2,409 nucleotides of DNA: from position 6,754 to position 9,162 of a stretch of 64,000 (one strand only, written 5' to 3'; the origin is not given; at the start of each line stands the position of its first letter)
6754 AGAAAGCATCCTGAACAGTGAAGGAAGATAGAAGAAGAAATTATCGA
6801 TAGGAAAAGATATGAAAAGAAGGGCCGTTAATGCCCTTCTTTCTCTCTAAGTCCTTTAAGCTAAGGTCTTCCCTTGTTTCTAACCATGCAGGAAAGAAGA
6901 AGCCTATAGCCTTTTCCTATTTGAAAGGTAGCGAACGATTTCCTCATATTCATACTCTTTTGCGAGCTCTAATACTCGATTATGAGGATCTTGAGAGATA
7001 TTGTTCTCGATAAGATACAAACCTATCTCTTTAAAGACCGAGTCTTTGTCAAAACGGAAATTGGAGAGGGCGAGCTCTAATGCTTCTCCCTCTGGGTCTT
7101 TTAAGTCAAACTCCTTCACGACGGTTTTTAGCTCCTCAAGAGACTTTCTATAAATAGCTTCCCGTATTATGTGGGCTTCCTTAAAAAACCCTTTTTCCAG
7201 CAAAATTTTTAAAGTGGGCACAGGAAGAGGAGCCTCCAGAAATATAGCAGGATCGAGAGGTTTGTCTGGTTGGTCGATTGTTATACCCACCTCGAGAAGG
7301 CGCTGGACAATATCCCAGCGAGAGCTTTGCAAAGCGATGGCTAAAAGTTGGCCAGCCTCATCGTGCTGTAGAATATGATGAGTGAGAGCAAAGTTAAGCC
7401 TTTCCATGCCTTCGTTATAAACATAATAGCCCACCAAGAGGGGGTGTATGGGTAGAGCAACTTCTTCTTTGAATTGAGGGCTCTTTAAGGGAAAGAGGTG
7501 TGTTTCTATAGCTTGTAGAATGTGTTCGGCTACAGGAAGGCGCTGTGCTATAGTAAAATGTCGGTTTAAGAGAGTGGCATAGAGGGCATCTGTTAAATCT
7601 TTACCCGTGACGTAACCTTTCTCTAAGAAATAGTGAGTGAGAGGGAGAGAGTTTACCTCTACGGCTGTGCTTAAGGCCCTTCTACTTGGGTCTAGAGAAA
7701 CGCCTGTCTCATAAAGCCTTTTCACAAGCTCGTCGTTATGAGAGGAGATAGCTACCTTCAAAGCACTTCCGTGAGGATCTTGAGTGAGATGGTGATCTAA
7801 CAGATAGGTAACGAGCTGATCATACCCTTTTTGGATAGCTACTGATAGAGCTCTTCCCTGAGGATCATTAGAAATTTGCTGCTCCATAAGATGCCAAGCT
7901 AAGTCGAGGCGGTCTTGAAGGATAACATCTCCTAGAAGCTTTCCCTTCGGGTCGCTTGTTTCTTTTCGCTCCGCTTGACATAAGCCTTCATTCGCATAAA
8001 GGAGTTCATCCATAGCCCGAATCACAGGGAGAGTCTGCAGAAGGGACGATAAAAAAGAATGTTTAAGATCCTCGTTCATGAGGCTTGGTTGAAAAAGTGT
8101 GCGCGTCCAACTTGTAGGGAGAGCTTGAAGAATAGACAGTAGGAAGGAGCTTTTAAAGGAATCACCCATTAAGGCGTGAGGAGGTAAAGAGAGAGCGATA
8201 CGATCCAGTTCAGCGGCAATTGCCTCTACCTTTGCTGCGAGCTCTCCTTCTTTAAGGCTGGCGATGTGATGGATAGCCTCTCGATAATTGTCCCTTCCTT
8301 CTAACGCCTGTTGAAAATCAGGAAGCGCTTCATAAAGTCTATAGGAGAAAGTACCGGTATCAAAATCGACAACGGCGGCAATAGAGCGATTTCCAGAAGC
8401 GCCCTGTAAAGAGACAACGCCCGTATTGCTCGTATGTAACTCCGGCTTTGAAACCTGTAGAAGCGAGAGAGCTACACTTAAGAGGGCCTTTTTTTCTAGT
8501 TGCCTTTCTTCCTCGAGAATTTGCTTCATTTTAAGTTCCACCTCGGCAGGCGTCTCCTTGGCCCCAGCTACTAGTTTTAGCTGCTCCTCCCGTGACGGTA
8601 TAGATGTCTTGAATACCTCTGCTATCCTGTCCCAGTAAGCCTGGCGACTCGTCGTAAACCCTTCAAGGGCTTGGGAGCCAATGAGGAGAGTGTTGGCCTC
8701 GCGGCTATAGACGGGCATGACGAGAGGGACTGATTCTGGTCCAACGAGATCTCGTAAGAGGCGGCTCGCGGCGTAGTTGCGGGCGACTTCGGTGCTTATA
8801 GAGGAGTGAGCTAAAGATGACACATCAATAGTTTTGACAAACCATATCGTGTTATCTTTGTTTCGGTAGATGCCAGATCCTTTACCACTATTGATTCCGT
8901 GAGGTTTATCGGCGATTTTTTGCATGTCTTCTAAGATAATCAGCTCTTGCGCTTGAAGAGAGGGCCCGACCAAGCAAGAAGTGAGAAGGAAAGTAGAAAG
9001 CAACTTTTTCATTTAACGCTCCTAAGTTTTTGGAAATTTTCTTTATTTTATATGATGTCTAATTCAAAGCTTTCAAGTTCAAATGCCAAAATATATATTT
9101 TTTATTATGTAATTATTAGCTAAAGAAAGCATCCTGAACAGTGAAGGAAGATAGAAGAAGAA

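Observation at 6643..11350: Very recent 2.4-kb tandem duplication, with a mosaic and disrupted third copy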

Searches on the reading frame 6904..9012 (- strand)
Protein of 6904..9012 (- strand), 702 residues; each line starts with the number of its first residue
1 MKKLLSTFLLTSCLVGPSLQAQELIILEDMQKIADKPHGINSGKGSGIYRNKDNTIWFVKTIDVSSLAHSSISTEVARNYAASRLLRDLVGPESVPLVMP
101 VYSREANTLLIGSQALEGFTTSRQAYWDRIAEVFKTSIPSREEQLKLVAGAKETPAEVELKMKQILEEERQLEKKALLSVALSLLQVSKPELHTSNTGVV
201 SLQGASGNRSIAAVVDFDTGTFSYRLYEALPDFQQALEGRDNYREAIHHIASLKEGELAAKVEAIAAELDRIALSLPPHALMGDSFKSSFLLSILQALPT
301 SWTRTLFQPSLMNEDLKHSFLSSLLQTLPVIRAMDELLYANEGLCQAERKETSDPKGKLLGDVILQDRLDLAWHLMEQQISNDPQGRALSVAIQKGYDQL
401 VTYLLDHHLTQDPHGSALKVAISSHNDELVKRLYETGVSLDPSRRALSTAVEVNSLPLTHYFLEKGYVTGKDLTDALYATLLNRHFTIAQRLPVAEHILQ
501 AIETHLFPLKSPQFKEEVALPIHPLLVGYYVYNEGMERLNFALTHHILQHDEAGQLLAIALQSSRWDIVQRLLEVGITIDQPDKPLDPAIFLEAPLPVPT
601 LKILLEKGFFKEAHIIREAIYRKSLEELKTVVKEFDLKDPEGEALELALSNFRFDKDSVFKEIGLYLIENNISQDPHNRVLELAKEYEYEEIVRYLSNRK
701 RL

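Call 4: search_protein_families(library=pfam, proteins=[window:6904-9012:-], max_evalue=0.01)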
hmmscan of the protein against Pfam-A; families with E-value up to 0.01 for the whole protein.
window:6904-9012:- (702 aa): 3 families
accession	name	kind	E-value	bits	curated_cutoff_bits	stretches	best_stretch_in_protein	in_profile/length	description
PF12796.13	Ank_2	-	1.7e-10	41.8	27.3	1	370-440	11-86/90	Ankyrin repeats (3 copies)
PF16468.10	DUF5049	-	0.0016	18.7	28.7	0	678-700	24-46/57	Domain of unknown function (DUF5049)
PF13606.12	Ank_3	-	0.0077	17.1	22.3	0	556-580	5-29/30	Ankyrin repeat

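Call 7: find_homologous_proteins(query=window:6904-9012:-, max_evalue=0.00001)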
Query window:6904-9012:- (702 aa): 2 proteins with E <= 0.00001 among 8000 candidates.
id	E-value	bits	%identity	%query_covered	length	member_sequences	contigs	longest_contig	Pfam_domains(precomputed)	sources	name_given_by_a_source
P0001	2.8e-217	741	48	100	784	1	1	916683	PF13606.13,PF13857.13,PF12796.14,PF00023.37,PF13637.13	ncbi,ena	-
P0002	1.6e-203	696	76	64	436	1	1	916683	PF12796.14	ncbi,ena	-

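Call 8: find_encoding_contigs(protein=window:6904-9012:-, flank=10000, max_places=10)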
Protein window:6904-9012:- (702 aa): no gene with exactly this product is on record in the collection.

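Call 9: find_encoding_contigs(protein=P0001, flank=10000, max_places=10)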
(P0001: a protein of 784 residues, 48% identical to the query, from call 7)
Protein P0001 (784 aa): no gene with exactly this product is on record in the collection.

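Call 15: find_related_loci(query=A1, collection=genome_contigs, flank=10000)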
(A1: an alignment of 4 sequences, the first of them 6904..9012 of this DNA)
Query A1 (702 aa) in genome_contigs; peptide patterns used: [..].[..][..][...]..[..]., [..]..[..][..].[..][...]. (x = any residue, [..] = any of these).
148 stretches matched a pattern, but none encodes a relative of the query by tblastn (E <= 1e-3).

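Call 54: find_related_loci(query=A1, collection=metagenome_contigs, flank=10000)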
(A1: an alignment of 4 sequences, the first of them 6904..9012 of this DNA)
Query A1 (702 aa) in metagenome_contigs; peptide patterns used: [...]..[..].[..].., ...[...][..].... (x = any residue, [..] = any of these).
549 stretches matched a pattern, but none encodes a relative of the query by tblastn (E <= 1e-3).

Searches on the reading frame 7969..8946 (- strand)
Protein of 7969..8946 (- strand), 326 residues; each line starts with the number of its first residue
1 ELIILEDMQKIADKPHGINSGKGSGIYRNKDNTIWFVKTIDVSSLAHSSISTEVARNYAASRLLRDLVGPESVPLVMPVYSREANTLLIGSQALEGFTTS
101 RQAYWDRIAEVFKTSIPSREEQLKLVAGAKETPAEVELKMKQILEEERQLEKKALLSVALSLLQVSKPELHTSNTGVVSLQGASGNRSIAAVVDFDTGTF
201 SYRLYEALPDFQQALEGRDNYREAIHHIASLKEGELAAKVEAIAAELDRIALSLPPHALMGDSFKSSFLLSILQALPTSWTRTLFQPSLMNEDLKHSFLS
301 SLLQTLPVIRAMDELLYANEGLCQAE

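Call 20: search_solved_structures(query=A2, max_evalue=10, show_alignments=2)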
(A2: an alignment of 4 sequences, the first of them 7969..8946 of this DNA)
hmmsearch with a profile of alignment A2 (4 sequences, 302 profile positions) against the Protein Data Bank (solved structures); distinct sequences matched with E-value up to 10: 0.

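Call 27: search_protein_representatives(alignment_id=A2)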
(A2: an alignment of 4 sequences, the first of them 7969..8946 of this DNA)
Query: 4 sequences, 302 profile positions. Proteins with E-value up to 0.001 (for the whole library): 4; up to 1e-10: 3; up to 1e-30: 3. The best 4 are listed.
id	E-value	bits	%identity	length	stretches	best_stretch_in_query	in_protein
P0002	4.4e-161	551.7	-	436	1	1-302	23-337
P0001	1.0e-149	514.4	-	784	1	1-302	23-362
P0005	3.1e-112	391.3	-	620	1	1-301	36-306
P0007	2.4e-04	37.0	-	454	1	3-191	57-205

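Call 29: predict_structure(alignment_id=A2)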
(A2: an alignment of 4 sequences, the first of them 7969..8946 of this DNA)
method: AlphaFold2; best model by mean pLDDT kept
length: 326 residues; sequences in the alignment: 4
mean_pLDDT: 47.9   pTM: 0.45
mean pLDDT of the five models: 47.9, 46.6, 38.8, 38.6, 37.4
residues with pLDDT >= 90: 0; 70-90: 25; 50-70: 119; < 50: 182
segments of 3 or more residues with pLDDT < 50: 14-20, 41-51, 93-102, 151-229, 256-326
pLDDT, mean of each block of 10 residues (from residue 1): 80 52 71 68 42 57 58 63 71 42 53 55 58 62 56 41 32 28 29 23 29 34 47 56 62 51 38 38 33 40 40 38 25
secondary structure, 60 per line:
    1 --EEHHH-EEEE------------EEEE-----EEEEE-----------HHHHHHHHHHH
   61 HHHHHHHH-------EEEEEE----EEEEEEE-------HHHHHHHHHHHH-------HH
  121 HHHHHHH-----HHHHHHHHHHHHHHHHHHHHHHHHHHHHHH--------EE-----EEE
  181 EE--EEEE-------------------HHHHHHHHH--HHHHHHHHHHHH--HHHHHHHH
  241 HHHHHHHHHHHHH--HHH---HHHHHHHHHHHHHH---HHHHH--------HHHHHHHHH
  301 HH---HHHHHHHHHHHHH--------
elements in order: E9-12 E25-28 E34-38 H50-68 E76-81 E86-92 H100-111 H119-127 H133-162 E178-182 E185-188 H208-216 H219-230 H233-253 H262-275 H279-283 H292-302 H306-318

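Call 30: search_protein_families(library=pfam, proteins=[P0007, window:7969-8946:-], max_evalue=10)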
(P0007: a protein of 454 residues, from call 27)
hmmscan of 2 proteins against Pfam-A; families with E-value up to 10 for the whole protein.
P0007 (454 aa): 8 families
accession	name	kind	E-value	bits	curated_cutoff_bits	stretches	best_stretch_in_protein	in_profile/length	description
PF12796.13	Ank_2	-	6.7e-36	123.2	27.3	3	368-449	1-85/90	Ankyrin repeats (3 copies)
PF00023.36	Ank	-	4.7e-25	86.7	21.1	4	337-364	5-32/33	Ankyrin repeat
PF13637.12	Ank_4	-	1.2e-22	79.9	22.7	4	339-384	2-50/50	Ankyrin repeats (many copies)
PF13606.12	Ank_3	-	4.9e-20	69.6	22.3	4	337-362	5-30/30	Ankyrin repeat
PF13857.12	Ank_5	-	1.8e-14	54.1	27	4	337-367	19-49/56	Ankyrin repeats (many copies)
PF23745.1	ANK_LRRK2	-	6.9e-08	32.9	27.5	2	336-415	33-114/130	LRRK2 ANK repeat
PF24521.3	Ank_KRIT1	-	6.5e-07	29.6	80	2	396-452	20-74/149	KRIT1 ankyrin-repeats domain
PF07002.22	Copine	-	0.0065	16.4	27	1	140-227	121-209/218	Copine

window:7969-8946:- (326 aa): 1 family
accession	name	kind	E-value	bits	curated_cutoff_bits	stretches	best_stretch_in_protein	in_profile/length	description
PF20904.2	ExsD_M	-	0.18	12.3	27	1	102-129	23-48/66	Antiactivator protein ExsD helical hairpin domain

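Call 31: search_solved_structures(query=P0007, max_evalue=10, show_alignments=0)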
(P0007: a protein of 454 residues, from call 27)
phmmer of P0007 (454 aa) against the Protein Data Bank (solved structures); distinct sequences matched with E-value up to 10: 448 (the best 60 are shown).
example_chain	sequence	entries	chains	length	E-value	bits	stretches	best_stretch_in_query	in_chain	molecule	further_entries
6mol_A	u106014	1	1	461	1.2e-41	146.2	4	340-449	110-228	Monoextended DARPin R12 (M_R12)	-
4rlv_A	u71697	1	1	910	6.7e-40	140.5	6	301-449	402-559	Ankyrin-1, Ankyrin-2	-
7tw3_G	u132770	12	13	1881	1.7e-39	139.1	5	302-449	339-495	Ankyrin-1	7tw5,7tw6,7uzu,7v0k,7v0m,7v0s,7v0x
6mok_A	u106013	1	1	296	3.5e-31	111.7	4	330-443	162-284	Dimeric DARPin ANR7 (A_distance_r7)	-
5y4d_A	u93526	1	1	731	1.9e-30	109.3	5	301-449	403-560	Ankyrin-1,Ankyrin-2,Ankyrin-2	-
5jhq_A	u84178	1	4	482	4.9e-27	98.1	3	310-437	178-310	Tankyrase-1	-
4qfv_A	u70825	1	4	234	1.2e-26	96.8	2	338-449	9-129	ANK-N5C-281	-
5mak_A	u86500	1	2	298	2.5e-26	95.8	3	338-449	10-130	R7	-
5ma9_A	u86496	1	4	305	6.3e-26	94.4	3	338-449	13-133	R11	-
5ma3_A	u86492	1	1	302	6.9e-26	94.3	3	338-449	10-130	R11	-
5ma4_A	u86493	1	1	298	1.2e-25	93.5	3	338-449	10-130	K7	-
5ma5_A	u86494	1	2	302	2.3e-25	92.6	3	338-449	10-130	K11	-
5le2_A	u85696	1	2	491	4.8e-25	91.5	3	338-449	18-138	DDD_D12_15_D12_15_D12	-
6ar6_B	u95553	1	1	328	1e-24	90.5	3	338-449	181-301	DLD-4 darpin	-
5eil_A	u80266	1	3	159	3e-24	88.9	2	337-426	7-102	TRI-05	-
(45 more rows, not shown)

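Call 42: predict_structure(alignment_id=A4)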
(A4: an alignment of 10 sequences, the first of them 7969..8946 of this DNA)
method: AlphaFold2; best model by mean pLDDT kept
length: 326 residues; sequences in the alignment: 10
mean_pLDDT: 72.2   pTM: 0.74
mean pLDDT of the five models: 72.2, 70.7, 58.8, 48.4, 45.6
residues with pLDDT >= 90: 37; 70-90: 152; 50-70: 100; < 50: 37
segments of 3 or more residues with pLDDT < 50: 43-47, 114-117, 122-129, 262-264, 282-284, 321-326
pLDDT, mean of each block of 10 residues (from residue 1): 86 62 80 86 53 79 90 87 81 81 64 49 48 59 61 87 71 75 70 66 71 84 91 90 84 65 50 52 57 76 86 83 42
secondary structure, 60 per line:
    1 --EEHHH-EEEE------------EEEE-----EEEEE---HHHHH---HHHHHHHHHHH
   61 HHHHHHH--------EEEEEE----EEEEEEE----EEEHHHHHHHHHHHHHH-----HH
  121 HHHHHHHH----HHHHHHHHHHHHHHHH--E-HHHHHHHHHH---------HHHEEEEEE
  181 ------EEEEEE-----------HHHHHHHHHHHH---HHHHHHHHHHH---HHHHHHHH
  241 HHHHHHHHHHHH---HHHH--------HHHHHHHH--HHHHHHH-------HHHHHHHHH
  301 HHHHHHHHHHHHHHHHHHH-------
elements in order: E9-12 E25-28 E34-38 H42-46 H50-67 E76-81 E86-92 E97-99 H100-113 H119-128 H133-148 H153-162 E175-180 E187-192 H204-215 H219-229 H233-252 H256-259 H268-275 H278-284 H292-319

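Call 45: fold_search(model_id=the predicted structure, library=pdb)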
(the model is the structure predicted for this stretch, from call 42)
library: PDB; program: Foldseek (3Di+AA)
matches with E <= 10: 509; with E <= 0.001: 3
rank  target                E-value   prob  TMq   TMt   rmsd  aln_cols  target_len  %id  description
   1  3akk_A                2.4e-04  1.00  0.39  0.43  15.0       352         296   13  Crystal structure of A Helicobacter pylori proinflammatory kinase CtkA (released 2010-12-01)
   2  3akl_C                3.7e-04  1.00  0.39  0.45  19.1       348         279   12  Crystal structure of A Helicobacter pylori proinflammatory kinase CtkA (released 2010-12-01)
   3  6nzr_B                6.7e-04  0.99  0.30  0.36  19.0       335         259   12  CRYSTAL STRUCTURE OF TYROSINE KINASE 2 JH2 (PSEUDO KINASE DOMAIN) COMPLEXED WITH Compound_12 AKA 4-[(2-methanesulfonyl (released 2019-07-31)
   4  6nze_A                1.2e-03  1.00  0.33  0.41  18.6       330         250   12  CRYSTAL STRUCTURE OF TYROSINE KINASE 2 JH2 (PSEUDO KINASE DOMAIN) COMPLEXED WITH Compound_5 AKA 4-[(2-CARBAMOYLPHEN YL (released 2019-07-24)
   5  6nzp_A                1.3e-03  0.99  0.31  0.37  18.8       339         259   13  CRYSTAL STRUCTURE OF TYROSINE KINASE 2 JH2 (PSEUDO KINASE DOMAIN) COMPLEXED WITH COMPOUND-11 AKA 6-CYCLOPROPANEAMIDO-4 (released 2019-07-31)
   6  3akk_D                1.6e-03  1.00  0.41  0.46  19.0       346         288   13  Crystal structure of A Helicobacter pylori proinflammatory kinase CtkA (released 2010-12-01)
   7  5c01_A                1.7e-03  0.99  0.35  0.42  18.3       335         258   13  Crystal Structure of kinase (released 2015-09-16)
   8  6nsl_A                1.7e-03  0.98  0.31  0.37  18.7       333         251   11  CRYSTAL STRUCTURE OF TYROSINE KINASE 2 JH2 (PSEUDO KINASE DOMAIN) COMPLEXED WITH Compound-6c AKA 6-((1-(4-CYANOPHENY L (released 2020-01-29)
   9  6nzf_A                1.9e-03  0.98  0.31  0.38  18.1       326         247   12  CRYSTAL STRUCTURE OF TYROSINE KINASE 2 JH2 (PSEUDO KINASE DOMAIN) COMPLEXED WITH Compound_5 AKA 4-[(2-CARBAMOYLPHEN YL (released 2019-07-24)
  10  5tkd_A                2.0e-03  0.99  0.33  0.41  18.1       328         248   11  CRYSTAL STRUCTURE OF TYROSINE KINASE 2 JH2 (PSEUDO KINASE DOMAIN) COMPLEXED WITH 6-[(3,5-DIMETHYLPHE NYL)AMINO]-8- (ME (released 2016-12-28)
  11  7ax4_A                2.0e-03  0.97  0.30  0.35  18.5       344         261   10  Human TYK2 pseudokinase domain (575-869) in complex with 5-(4-Fluoro-phenyl)-2-ureido-thiophene-3-carboxylic acid amid (released 2021-04-14)
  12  5c03_B                2.2e-03  0.99  0.33  0.40  18.5       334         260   12  Crystal Structure of kinase (released 2015-09-16)
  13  6nzp_B                2.8e-03  0.98  0.32  0.38  18.4       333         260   13  CRYSTAL STRUCTURE OF TYROSINE KINASE 2 JH2 (PSEUDO KINASE DOMAIN) COMPLEXED WITH COMPOUND-11 AKA 6-CYCLOPROPANEAMIDO-4 (released 2019-07-31)
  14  3dnt_A                3.6e-03  1.00  0.37  0.30  12.4       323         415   11  structures of MDT proteins (released 2009-01-27)
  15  3zon                  3.8e-03  0.99  0.34  0.41  18.1       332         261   12  Human TYK2 pseudokinase domain bound to a kinase inhibitor (released 2013-04-10)
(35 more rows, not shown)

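Call 55: find_related_loci(query=A4, collection=metagenome_contigs, flank=10000)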
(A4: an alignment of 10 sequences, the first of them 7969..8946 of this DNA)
Query A4 (326 aa) in metagenome_contigs; peptide patterns used: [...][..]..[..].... (x = any residue, [..] = any of these).
132 stretches matched a pattern, but none encodes a relative of the query by tblastn (E <= 1e-3).
